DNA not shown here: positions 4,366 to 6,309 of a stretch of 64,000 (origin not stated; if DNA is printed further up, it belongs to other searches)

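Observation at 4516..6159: DHH/DHHA1 phosphoesterase fused to a Nudix hydrolase domain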

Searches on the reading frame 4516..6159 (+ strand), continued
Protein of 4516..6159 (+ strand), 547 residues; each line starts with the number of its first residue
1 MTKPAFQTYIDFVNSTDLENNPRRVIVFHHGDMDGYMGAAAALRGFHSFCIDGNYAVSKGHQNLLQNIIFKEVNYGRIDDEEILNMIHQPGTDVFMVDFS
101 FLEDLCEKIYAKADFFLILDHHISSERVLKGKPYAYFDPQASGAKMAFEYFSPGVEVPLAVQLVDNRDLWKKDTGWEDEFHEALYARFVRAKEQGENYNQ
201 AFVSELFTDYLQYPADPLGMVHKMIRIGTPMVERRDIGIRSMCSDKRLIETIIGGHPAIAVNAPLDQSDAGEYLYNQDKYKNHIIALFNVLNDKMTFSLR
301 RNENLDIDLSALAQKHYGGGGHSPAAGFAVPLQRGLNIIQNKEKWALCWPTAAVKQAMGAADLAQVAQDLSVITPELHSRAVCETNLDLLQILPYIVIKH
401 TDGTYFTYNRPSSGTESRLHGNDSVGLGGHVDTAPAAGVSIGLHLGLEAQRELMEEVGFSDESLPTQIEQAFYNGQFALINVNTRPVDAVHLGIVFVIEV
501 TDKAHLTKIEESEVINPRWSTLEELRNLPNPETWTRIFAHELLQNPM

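Call 30: get_annotated_region(hit=H4, flank=8000)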
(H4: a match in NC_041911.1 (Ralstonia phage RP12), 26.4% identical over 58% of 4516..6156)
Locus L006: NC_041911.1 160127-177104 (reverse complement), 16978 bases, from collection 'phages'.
description: Ralstonia phage RP12 DNA, complete genome.
organism: Ralstonia phage RP12 (NCBI taxid 1923889)
taxonomy: Viruses; Duplodnaviria; Heunggongvirae; Uroviricota; Caudoviricetes; Ripduovirus; Ripduovirus RP12
host: Ralstonia solanacearum; source: -; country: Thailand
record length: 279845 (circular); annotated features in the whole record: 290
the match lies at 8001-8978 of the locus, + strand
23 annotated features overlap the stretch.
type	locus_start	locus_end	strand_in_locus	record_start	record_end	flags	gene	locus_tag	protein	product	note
CDS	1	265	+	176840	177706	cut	-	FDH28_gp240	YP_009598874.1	hypothetical protein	ORF181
CDS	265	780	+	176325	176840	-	-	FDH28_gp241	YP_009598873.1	hypothetical protein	ORF180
CDS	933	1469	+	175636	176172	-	-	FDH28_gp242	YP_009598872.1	hypothetical protein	ORF179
CDS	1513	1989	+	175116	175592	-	-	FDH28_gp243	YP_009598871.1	hypothetical protein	ORF178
CDS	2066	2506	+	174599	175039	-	-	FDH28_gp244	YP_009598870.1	hypothetical protein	ORF177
CDS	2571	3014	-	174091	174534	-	-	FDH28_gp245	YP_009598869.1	enoyl-CoA hydratase/carnithine racemase-like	ORF176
CDS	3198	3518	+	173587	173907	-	-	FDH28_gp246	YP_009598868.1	hypothetical protein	ORF175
CDS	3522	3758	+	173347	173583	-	-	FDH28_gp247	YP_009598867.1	hypothetical protein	ORF174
CDS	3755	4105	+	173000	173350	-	-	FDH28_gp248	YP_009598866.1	hypothetical protein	ORF173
CDS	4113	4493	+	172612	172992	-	-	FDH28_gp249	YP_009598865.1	hypothetical protein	ORF172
CDS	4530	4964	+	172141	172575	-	-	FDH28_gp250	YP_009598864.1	hypothetical protein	ORF171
CDS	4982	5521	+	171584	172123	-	-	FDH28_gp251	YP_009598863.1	hypothetical protein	ORF170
CDS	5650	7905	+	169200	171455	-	-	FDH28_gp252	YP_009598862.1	putative DEAD-like helicase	ORF169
CDS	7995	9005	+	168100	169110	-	-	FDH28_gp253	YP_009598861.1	DHH phosphoesterase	ORF168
CDS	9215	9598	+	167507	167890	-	-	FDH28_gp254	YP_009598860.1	hypothetical protein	ORF167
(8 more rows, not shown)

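Call 33: predict_structure(alignment_id=A1)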
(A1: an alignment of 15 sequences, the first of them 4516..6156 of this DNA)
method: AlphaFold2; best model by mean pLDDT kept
length: 547 residues; sequences in the alignment: 15
mean_pLDDT: 89.4   pTM: 0.77
mean pLDDT of the five models: 89.4, 88.0, 87.9, 87.8, 87.1
residues with pLDDT >= 90: 365; 70-90: 157; 50-70: 25; < 50: 0
segments of 3 or more residues with pLDDT < 50: none
pLDDT, mean of each block of 10 residues (from residue 1): 88 89 93 93 93 71 92 82 91 95 94 96 90 91 92 91 71 82 92 92 94 70 93 91 94 93 86 92 94 90 91 90 90 94 92 92 93 91 90 94 93 73 87 89 95 92 95 93 81 93 86 90 92 90 72
secondary structure, 60 per line:
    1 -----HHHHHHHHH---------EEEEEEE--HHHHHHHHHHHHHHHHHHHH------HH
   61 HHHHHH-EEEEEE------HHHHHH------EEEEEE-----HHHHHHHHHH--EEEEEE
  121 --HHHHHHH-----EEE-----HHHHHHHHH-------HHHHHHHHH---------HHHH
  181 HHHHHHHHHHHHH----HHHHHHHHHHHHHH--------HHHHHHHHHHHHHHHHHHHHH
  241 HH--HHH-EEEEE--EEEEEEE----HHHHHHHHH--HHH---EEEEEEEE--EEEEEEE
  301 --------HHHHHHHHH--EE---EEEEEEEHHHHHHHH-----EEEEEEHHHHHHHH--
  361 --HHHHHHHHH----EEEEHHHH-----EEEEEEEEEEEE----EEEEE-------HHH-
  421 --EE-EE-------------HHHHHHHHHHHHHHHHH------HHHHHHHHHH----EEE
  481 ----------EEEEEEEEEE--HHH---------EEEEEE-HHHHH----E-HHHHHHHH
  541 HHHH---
elements in order: H6-14 E24-30 H33-52 H59-66 E68-73 H80-85 E92-97 H103-112 E115-120 H123-129 E135-137 H143-151 H159-167 H177-193 H198-211 H220-242 E249-253 E256-262 H267-275 E284-291 E294-300 H309-317 E325-331 H332-339 E345-350 H351-358 H363-371 E376-379 H380-383 E389-400 E405-409 H441-457 H464-473 E478-480 E491-500 E515-520 H522-526 H533-544

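Call 35: fold_search(model_id=the predicted structure, library=pdb)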
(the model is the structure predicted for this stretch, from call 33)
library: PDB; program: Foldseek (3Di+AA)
matches with E <= 10: 1254; with E <= 0.001: 114
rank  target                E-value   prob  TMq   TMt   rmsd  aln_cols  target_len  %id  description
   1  6mtz_B                1.2e-13  1.00  0.27  0.41  15.1       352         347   18  Crystal structure of an uncharacterized protein from Helicobacter pylori G27 (released 2018-12-19)
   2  6mtz_A                8.9e-13  1.00  0.27  0.41  14.3       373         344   18  Crystal structure of an uncharacterized protein from Helicobacter pylori G27 (released 2018-12-19)
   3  5yh1                  9.4e-10  1.00  0.36  0.43   9.6       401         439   14  Member of s1p family of ribosomal proteins PF0399 DHH domain (released 2018-08-01)
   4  7bhi_B                1.3e-09  1.00  0.33  0.39  11.8       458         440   13  Crystal structure of RecJ-Cdc45 from Methanothermobacter Thermoautotrophicus (released 2022-07-20)
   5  7bih_B                1.4e-09  1.00  0.37  0.44  12.2       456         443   14  Crystal structure of RecJ-Cdc45 from Methanothermobacter Thermoautotrophicus in the closed state. (released 2022-07-27)
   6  8a8k_A                5.4e-09  1.00  0.38  0.61   5.6       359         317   15  PAP phosphatase from Methanothermococcus thermolithotrophicus refined to 3.1 A (released 2023-04-26)
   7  7bhi_A                5.4e-09  1.00  0.33  0.39  11.8       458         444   14  Crystal structure of RecJ-Cdc45 from Methanothermobacter Thermoautotrophicus (released 2022-07-20)
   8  7bih_A                6.5e-09  1.00  0.36  0.43  12.6       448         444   13  Crystal structure of RecJ-Cdc45 from Methanothermobacter Thermoautotrophicus in the closed state. (released 2022-07-27)
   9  8ioo_C                7.3e-09  1.00  0.23  0.34  12.2       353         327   17  Crystal structure of Deinococcus radiodurans RecJ-like protein in complex with Mg2+ (released 2024-03-20)
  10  7ykv_A                2.0e-08  1.00  0.34  0.41  13.9       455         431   12  The structure of archaeal nuclease RecJ2 from Methanocaldococcus jannaschii (released 2023-07-26)
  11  3e57_B                2.6e-08  1.00  0.29  0.79   3.3       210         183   24  Crystal structure of Tm1382, a putative Nudix hydrolase (released 2008-09-30)
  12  7d62_B                2.8e-08  1.00  0.29  0.45   8.0       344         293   13  pGpG-specific phosphodiesterase - PggH from Vibrio cholrae (released 2020-10-28)
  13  7e15_A                3.1e-08  1.00  0.25  0.28  13.4       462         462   13  Protein ternary complex working for DNA replication initiation (released 2021-10-06)
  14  7e15_D                3.5e-08  1.00  0.25  0.28  13.4       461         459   13  Protein ternary complex working for DNA replication initiation (released 2021-10-06)
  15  7bjq_A                4.0e-08  1.00  0.34  0.39  12.2       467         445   12  Crystal structure of RecJCdc45 from Methanothermobacter thermoautotroficus in complex with ssDNA (released 2022-07-27)
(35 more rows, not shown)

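Call 52: find_related_loci(query=A1, collection=viral_contigs, flank=10000)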
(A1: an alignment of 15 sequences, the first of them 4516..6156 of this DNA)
Query A1 (547 aa) in viral_contigs; peptide patterns used: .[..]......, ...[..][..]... (x = any residue, [..] = any of these).
131 stretches matched a pattern, but none encodes a relative of the query by tblastn (E <= 1e-3).

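Call 64: search_protein_representatives(alignment_id=A1)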
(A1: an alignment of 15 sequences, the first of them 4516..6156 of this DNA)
Query: 15 sequences, 541 profile positions. Proteins with E-value up to 0.001 (for the whole library): 19562; up to 1e-10: 12861; up to 1e-30: 469. The best 150 are listed.
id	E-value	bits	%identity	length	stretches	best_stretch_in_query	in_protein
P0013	2.8e-228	775.4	-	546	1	1-538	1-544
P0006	3.8e-228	774.9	-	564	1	4-539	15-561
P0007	2.3e-227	772.3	-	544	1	7-535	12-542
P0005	1.4e-224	763.2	-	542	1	3-539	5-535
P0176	2.4e-200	683.2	-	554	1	1-539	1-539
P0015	2.3e-190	650.2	-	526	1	1-536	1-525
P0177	3.1e-103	362.7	-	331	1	4-333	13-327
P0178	1.9e-98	346.9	-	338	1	205-538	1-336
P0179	4.4e-60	220.2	-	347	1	9-329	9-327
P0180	1.2e-59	218.8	-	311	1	236-538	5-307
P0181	1.1e-49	185.9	-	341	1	25-329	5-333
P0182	1.8e-48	181.9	-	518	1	7-331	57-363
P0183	9.4e-48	179.5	-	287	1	29-331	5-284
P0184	1.3e-47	179.1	-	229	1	334-534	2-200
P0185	5.5e-47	177.0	-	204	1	335-535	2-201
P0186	3.0e-46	174.6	-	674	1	22-332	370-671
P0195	9.4e-43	163.0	-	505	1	25-332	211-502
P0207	2.8e-41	158.2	-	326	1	330-538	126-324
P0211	7.5e-41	156.8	-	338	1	359-536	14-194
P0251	6.8e-38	147.0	-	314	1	362-539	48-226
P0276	6.9e-37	143.7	-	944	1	361-537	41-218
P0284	1.2e-36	142.8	-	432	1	20-321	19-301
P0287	1.3e-36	142.7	-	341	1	355-537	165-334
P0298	3.8e-36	141.2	-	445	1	337-537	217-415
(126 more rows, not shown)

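Call 66: search_protein_families(library=pfam, proteins=[P0276, P0298, P0287, P0207, P0211, P0182, P0186, P0195, P0284, P0251], max_evalue=0.001)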
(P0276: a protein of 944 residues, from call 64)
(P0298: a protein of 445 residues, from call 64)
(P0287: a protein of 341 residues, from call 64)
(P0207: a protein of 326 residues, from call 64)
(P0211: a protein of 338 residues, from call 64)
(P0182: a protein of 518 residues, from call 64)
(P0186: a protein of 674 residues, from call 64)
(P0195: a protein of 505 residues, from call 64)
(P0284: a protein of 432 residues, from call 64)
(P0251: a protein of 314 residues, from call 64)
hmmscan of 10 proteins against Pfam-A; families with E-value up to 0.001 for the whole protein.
P0276 (944 aa): 0 families

P0298 (445 aa): 0 families

P0287 (341 aa): 1 family
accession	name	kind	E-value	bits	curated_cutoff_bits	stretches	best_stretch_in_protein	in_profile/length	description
PF00293.34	NUDIX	-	0.00087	19.7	21.1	0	252-326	48-125/134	NUDIX domain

P0207 (326 aa): 1 family
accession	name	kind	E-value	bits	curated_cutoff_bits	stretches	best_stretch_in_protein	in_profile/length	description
PF00293.34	NUDIX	-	6.5e-05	23.4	21.1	1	237-311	48-123/134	NUDIX domain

P0211 (338 aa): 1 family
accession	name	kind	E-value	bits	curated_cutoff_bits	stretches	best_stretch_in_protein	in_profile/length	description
PF00293.34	NUDIX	-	2.2e-06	28.1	21.1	1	90-169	43-124/134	NUDIX domain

P0182 (518 aa): 2 families
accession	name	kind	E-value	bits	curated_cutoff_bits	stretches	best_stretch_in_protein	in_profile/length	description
PF20034.4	Peptidase_S80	-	1.6e-08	34.5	23.4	1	403-516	53-174/229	Peptidase S80 family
PF02272.25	DHHA1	-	7.4e-05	23.6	25.9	1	315-364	41-94/102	DHHA1 domain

P0186 (674 aa): 1 family
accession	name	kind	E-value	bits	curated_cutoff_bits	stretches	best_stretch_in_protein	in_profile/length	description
PF02272.25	DHHA1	-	1.2e-05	26.1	25.9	1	604-666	21-89/102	DHHA1 domain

P0195 (505 aa): 2 families
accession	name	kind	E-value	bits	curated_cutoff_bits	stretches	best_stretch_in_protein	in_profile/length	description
PF02272.25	DHHA1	-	2.3e-07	31.6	25.9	1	431-490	19-82/102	DHHA1 domain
PF01368.27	DHH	-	1.5e-05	25.7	28.1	1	214-323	3-101/125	DHH family, N-terminal domain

P0284 (432 aa): 2 families
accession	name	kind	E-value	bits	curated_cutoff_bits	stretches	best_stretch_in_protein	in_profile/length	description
PF01368.27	DHH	-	7.9e-06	26.6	28.1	1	26-117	2-81/125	DHH family, N-terminal domain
PF02272.25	DHHA1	-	0.00062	20.6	25.9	0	262-305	39-87/102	DHHA1 domain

P0251 (314 aa): 1 family
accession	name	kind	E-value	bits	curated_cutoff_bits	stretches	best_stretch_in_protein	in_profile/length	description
PF00293.34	NUDIX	-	0.00086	19.8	21.1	0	128-207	48-123/134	NUDIX domain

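Call 68: search_solved_structures(query=A1, max_evalue=0.01)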
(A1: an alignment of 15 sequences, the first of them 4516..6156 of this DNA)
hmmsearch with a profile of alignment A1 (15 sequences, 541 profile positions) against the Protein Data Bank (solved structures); distinct sequences matched with E-value up to 0.01: 4.
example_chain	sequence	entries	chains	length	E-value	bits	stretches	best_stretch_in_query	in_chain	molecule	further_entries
3e57_A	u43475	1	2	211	3.1e-14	55.7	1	367-536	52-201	uncharacterized protein Tm1382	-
6mtz_A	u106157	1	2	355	4.9e-07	31.9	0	284-322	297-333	HepC.19480.a.B1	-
9r7o_A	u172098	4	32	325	4.9e-05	25.3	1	273-333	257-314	DHH family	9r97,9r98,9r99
4ls9_A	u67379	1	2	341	0.0083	17.9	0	281-321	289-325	DHH family protein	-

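Call 74: list_cluster_members(proteins=[window:4516-6156:+, P0004, P0023])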
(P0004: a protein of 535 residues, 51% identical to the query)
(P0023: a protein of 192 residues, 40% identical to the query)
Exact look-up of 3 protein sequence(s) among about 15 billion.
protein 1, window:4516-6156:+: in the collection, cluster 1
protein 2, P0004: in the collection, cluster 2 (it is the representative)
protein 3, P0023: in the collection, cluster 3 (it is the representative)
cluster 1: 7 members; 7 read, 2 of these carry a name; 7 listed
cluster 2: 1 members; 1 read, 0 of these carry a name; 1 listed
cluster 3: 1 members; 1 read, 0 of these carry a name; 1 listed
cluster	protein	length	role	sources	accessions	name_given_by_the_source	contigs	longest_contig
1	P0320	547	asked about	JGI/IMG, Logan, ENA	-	predicted NUDIX family phosphoesterase/oligoribonuclease NrnB/cAMP/cGMP phosphodiesterase ...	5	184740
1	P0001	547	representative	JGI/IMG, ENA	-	predicted NUDIX family phosphoesterase/oligoribonuclease NrnB/cAMP/cGMP phosphodiesterase ...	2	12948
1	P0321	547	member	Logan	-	-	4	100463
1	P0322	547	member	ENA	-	-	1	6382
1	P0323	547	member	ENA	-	-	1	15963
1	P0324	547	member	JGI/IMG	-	-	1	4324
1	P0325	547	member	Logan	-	-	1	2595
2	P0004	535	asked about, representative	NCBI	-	-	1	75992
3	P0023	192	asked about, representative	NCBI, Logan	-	-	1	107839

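Call 75: find_encoding_contigs(protein=window:4516-6159:+, flank=10000, max_places=3)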
Protein window:4516-6159:+ (547 aa): 8 contigs read that carry it; 3 places shown.
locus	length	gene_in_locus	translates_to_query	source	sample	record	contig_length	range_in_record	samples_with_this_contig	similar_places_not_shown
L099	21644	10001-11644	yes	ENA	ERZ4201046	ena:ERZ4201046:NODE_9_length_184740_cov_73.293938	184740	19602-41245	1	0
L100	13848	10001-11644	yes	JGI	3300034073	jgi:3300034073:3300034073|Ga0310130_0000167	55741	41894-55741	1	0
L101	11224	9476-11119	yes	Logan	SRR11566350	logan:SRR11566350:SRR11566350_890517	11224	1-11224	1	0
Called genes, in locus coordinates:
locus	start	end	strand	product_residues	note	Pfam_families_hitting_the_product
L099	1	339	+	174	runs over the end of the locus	PF00186:DHFR_1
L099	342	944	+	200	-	-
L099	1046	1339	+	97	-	-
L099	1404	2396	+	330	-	-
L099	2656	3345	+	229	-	-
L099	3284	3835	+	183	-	-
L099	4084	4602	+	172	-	-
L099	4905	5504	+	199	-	-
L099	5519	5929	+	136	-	PF20287:SH3DP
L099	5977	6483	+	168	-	-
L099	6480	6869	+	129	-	-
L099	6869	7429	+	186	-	-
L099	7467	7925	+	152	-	-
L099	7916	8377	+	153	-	-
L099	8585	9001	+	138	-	-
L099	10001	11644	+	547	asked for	PF01368:DHH (weak), PF02272:DHHA1 (faint)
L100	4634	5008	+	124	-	-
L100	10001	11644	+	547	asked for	PF01368:DHH (weak), PF02272:DHHA1 (faint)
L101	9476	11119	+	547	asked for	PF01368:DHH (weak), PF02272:DHHA1 (faint)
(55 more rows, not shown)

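Call 87: fold_search(model_id=the predicted structure, library=viral)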
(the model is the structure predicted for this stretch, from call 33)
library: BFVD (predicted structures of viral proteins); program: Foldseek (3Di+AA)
matches with E <= 10: 767; with E <= 0.001: 85
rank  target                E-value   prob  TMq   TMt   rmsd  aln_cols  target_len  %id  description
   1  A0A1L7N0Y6            3.8e-22  1.00  0.44  0.68   5.1       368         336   24  Putative phosphoesterase [Ralstonia phage RP12]
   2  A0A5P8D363            1.1e-19  1.00  0.46  0.75   3.7       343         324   18  (no name in the UniProt tables at hand)
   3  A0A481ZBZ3            1.4e-19  1.00  0.45  0.52   3.9       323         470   24  DHH family phosphohydrolase [Pithovirus LCPAC401]
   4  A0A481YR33            5.2e-18  1.00  0.45  0.70   3.7       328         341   21  DHH family phosphohydrolase [Marseillevirus LCMAC101]
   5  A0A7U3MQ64            8.8e-18  1.00  0.43  0.58   5.8       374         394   20  (no name in the UniProt tables at hand)
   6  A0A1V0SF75            8.8e-18  1.00  0.41  0.52   4.7       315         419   23  DHH family phosphohydrolase [Hokovirus HKV1]
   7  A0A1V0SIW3            1.2e-17  1.00  0.42  0.73   4.0       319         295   23  DHH family phosphohydrolase [Klosneuvirus KNV1]
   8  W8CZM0                1.0e-16  1.00  0.43  0.70   4.0       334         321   20  Phosphohydrolase [Erwinia phage PhiEaH1]
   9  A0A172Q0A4            1.8e-16  1.00  0.43  0.77   3.9       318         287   20  Putative DHD superfamily phosphohydrolase [Acinetobacter phage vB_AbaM_ME3]
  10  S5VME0                4.4e-16  1.00  0.41  0.73   4.1       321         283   20  DHH superfamily pPhosphohydrolase [Pseudomonas phage PaBG]
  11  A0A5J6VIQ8            5.6e-16  1.00  0.40  0.67   5.4       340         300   18  Uncharacterized protein [Megaviridae environmental sample]
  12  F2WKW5                5.9e-16  1.00  0.40  0.55   4.3       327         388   20  Putative DHH superfamily phosphohydrolase [Lausannevirus]
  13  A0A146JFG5            1.3e-15  1.00  0.44  0.48   3.1       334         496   20  (no name in the UniProt tables at hand)
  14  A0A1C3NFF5            1.7e-14  1.00  0.37  0.63   5.2       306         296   23  (no name in the UniProt tables at hand)
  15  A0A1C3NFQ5            4.7e-14  1.00  0.40  0.64   4.6       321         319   15  (no name in the UniProt tables at hand)
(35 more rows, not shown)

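Call 97: search_protein_families(library=padloc, proteins=[window:4516-6156:+], max_evalue=0.1)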
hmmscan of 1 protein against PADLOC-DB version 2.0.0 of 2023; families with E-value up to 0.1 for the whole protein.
window:4516-6156:+ (547 aa): 0 families

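Call 104: find_encoding_contigs(protein=P0004, flank=10000, max_places=1)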
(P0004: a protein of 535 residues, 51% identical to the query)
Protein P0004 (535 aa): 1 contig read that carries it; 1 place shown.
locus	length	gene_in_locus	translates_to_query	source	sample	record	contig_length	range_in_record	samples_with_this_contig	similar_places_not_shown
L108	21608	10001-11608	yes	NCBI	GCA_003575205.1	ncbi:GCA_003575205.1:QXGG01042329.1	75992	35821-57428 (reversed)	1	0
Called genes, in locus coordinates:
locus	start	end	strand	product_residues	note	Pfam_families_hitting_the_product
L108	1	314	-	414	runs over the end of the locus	-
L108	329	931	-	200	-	-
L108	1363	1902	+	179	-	PF01464:SLT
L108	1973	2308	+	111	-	-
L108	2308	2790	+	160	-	-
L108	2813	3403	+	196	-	PF00186:DHFR_1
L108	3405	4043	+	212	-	-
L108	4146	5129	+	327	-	-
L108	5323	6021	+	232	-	-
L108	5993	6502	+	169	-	-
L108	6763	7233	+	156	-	-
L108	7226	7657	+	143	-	-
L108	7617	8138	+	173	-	-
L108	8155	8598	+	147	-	PF20287:SH3DP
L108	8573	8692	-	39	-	-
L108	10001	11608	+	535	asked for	PF01368:DHH (weak)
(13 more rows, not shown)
